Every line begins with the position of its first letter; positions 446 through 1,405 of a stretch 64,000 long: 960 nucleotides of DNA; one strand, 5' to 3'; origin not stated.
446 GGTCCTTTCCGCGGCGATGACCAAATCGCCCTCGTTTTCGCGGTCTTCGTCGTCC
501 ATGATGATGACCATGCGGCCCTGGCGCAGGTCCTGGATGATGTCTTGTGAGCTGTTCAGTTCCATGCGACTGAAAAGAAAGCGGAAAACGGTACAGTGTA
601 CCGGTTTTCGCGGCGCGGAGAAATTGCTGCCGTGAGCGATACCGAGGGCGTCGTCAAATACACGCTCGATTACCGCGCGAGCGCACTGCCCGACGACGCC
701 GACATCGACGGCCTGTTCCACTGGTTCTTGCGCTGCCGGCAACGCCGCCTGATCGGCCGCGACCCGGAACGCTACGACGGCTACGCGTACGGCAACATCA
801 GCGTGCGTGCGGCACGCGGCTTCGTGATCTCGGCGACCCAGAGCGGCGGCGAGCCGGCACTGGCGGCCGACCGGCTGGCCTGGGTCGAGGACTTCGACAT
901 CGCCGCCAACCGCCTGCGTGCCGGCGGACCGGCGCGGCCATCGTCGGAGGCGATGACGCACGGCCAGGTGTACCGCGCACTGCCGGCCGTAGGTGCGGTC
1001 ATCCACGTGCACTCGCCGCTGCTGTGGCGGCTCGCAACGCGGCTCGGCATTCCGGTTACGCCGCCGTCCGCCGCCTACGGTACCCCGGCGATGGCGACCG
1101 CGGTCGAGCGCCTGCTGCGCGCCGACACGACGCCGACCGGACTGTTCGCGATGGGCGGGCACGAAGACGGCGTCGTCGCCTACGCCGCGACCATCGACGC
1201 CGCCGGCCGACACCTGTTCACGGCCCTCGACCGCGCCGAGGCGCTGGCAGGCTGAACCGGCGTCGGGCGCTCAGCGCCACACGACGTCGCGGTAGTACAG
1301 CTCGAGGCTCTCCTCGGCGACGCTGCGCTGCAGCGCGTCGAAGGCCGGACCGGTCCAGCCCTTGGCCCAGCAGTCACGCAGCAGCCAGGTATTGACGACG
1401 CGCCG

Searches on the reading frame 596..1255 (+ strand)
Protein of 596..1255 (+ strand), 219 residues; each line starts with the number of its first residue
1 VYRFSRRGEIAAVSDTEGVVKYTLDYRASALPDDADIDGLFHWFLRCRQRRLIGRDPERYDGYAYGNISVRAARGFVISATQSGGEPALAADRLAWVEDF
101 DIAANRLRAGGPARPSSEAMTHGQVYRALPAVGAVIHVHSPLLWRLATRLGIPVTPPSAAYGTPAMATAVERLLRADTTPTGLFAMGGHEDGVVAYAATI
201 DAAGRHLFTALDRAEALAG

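Call 3: search_protein_families(library=pfam, proteins=[window:596-1255:+], max_evalue=0.1)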
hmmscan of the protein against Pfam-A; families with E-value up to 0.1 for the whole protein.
window:596-1255:+ (219 aa): 1 family
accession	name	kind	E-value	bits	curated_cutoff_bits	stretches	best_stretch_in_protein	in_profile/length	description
PF00596.27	Aldolase_II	-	8.5e-14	52.3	22.2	1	60-213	15-171/183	Class II Aldolase and Adducin N-terminal domain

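Call 4: search_protein_families(library=ncbifam, proteins=[window:596-1255:+], max_evalue=0.1)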
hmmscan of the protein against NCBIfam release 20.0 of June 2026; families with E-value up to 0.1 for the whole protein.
window:596-1255:+ (219 aa): 21 families
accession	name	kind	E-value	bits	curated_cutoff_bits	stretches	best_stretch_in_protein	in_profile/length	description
NF006672.0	PRK09220.1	equivalog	2e-09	37.2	226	1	66-141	33-103/209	methylthioribulose 1-phosphate dehydratase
NF053831.1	RU1PAldHalo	equivalog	2e-07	30.7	300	1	66-148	25-100/208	ribulose-1-phosphate aldolase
TIGR03328.1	salvage_mtnB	equivalog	8e-07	28.7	137.05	1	66-141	19-90/194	methylthioribulose 1-phosphate dehydratase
NF005123.0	PRK06557.1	subfamily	4.9e-06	26.4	251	1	101-147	67-111/223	L-ribulose-5-phosphate 4-epimerase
NF006047.0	PRK08193.1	subfamily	8.5e-06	25.5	257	1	64-142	25-99/231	L-ribulose-5-phosphate 4-epimerase AraD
NF043034.1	OxoTetrPhDc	equivalog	3.5e-05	23.7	250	1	65-143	26-98/205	3-oxo-tetronate 4-phosphate decarboxylase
NF009003.0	PRK12348.1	subfamily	4.7e-05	23.1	331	1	63-142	23-98/228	L-ribulose-5-phosphate 4-epimerase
NF009002.0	PRK12347.1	subfamily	6e-05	22.4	386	1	63-140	24-98/231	L-ribulose-5-phosphate 4-epimerase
NF009625.0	PRK13145.1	equivalog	6.4e-05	22.6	369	1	110-141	70-101/235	L-ribulose-5-phosphate 4-epimerase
NF004527.0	PRK05874.1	equivalog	8.9e-05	22.1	308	1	65-140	28-100/218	L-fuculose-phosphate aldolase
NF006208.0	PRK08333.1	equivalog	0.00014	21.6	267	1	66-148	27-102/189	aldolase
TIGR00760.1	araD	equivalog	0.00016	21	389.1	1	110-141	67-98/228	L-ribulose-5-phosphate 4-epimerase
NF006413.0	PRK08660.1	equivalog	0.00028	20.8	203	1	65-141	23-91/184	aldolase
NF053537.1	DhpthDcsPhtC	equivalog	0.00038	19.9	200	1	66-169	22-127/232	3,4-dihydroxyphthalate decarboxylase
NF005984.0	PRK08087.1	subfamily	0.00097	18.9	264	1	65-140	27-95/215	L-fuculose-phosphate aldolase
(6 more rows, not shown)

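Call 10: search_protein_families(library=padloc, proteins=[window:596-1255:+], max_evalue=0.1)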
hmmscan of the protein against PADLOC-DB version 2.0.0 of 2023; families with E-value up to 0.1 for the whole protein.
window:596-1255:+ (219 aa): 0 families
